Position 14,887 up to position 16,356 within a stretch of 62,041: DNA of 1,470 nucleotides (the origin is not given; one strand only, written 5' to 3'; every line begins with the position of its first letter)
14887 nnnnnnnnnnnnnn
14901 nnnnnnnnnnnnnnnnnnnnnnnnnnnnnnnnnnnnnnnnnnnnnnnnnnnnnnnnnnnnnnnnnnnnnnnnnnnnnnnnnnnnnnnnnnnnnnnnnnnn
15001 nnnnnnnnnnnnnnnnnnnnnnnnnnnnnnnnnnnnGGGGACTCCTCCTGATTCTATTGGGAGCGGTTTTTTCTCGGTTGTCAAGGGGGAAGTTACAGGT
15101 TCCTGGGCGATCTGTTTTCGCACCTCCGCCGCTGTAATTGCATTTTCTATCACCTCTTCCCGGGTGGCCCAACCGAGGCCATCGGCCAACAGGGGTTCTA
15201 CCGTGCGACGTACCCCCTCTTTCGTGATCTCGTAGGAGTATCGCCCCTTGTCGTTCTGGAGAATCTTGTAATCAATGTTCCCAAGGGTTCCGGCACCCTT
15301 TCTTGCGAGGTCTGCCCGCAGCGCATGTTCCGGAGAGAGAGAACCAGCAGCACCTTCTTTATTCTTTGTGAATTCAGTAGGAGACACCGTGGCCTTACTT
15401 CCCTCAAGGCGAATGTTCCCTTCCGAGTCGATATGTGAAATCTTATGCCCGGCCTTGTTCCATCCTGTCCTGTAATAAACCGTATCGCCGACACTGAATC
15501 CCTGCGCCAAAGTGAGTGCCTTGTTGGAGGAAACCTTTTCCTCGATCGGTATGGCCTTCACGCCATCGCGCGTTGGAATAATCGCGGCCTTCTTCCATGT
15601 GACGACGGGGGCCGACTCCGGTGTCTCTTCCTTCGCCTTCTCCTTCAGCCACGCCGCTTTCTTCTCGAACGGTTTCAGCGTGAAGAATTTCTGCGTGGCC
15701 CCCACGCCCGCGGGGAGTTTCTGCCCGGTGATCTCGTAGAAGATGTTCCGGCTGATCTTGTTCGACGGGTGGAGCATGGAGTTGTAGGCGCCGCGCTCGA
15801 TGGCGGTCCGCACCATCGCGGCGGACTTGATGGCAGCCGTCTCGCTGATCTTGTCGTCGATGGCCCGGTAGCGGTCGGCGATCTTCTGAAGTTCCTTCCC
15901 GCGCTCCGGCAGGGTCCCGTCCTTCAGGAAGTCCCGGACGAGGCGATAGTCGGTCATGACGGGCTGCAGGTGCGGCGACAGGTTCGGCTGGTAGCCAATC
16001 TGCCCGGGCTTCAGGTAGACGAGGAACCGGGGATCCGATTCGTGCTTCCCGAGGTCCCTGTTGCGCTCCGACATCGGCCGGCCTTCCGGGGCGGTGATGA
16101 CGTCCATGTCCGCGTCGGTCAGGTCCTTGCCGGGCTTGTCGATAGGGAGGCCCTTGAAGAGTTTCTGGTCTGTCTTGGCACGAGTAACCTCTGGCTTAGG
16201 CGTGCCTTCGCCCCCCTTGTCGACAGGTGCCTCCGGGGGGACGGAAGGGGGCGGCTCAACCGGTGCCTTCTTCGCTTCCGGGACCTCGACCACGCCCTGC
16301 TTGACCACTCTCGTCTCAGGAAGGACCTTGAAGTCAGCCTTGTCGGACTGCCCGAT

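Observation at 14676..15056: Independent 119-aa gene overprinted (+1 frame) on a low-complexity linker of the 4,156-aa giant protein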

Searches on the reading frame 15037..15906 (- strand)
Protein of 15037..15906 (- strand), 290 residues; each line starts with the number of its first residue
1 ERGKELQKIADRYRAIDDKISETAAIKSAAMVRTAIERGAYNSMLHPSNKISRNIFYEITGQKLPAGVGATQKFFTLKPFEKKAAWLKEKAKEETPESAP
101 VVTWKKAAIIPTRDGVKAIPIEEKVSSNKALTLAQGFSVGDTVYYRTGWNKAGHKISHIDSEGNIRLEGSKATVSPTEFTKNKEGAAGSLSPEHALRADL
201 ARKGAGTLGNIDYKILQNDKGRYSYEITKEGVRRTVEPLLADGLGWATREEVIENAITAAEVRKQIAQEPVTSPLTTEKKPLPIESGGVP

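Call 21: find_related_loci(query=window:15037-15906:-, collection=viral_contigs, flank=10000)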
Query window:15037-15906:- (290 aa) in viral_contigs; peptide patterns used: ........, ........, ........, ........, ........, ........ (x = any residue, [..] = any of these).
58 stretches matched a pattern; 3 encode a relative of the query (tblastn E <= 1e-3); 3 distinct loci.
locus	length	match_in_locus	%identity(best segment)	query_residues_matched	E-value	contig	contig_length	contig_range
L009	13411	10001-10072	88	100-123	1e-8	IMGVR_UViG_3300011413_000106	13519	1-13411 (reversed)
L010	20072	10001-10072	88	100-123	2e-8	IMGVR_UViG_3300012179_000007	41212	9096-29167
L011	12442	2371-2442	88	100-123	1e-8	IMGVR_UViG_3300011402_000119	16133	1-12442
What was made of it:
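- Tried and rejected: There were only 24-aa matches in IMG/VR (call 21).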

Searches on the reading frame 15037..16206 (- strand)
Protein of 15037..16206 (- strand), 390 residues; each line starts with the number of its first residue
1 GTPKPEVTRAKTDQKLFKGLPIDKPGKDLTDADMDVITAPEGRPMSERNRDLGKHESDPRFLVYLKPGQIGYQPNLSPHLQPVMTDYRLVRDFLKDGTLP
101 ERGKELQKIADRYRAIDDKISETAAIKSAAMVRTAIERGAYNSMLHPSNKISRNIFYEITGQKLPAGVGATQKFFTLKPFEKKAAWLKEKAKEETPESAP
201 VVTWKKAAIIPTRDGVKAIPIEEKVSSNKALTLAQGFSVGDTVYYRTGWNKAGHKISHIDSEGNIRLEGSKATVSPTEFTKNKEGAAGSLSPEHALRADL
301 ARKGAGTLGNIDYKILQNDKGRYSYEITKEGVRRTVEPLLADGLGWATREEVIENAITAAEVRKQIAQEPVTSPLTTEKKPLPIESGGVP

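Call 28: find_homologous_proteins(query=window:15037-16206:-, max_evalue=0.001)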
Query window:15037-16206:-: 8000 candidates shared short words with the query, none scored E <= 0.001.
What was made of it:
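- Tried and rejected: Giant aa 900-1289 found no homologue among 5.8 billion proteins (call 28).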
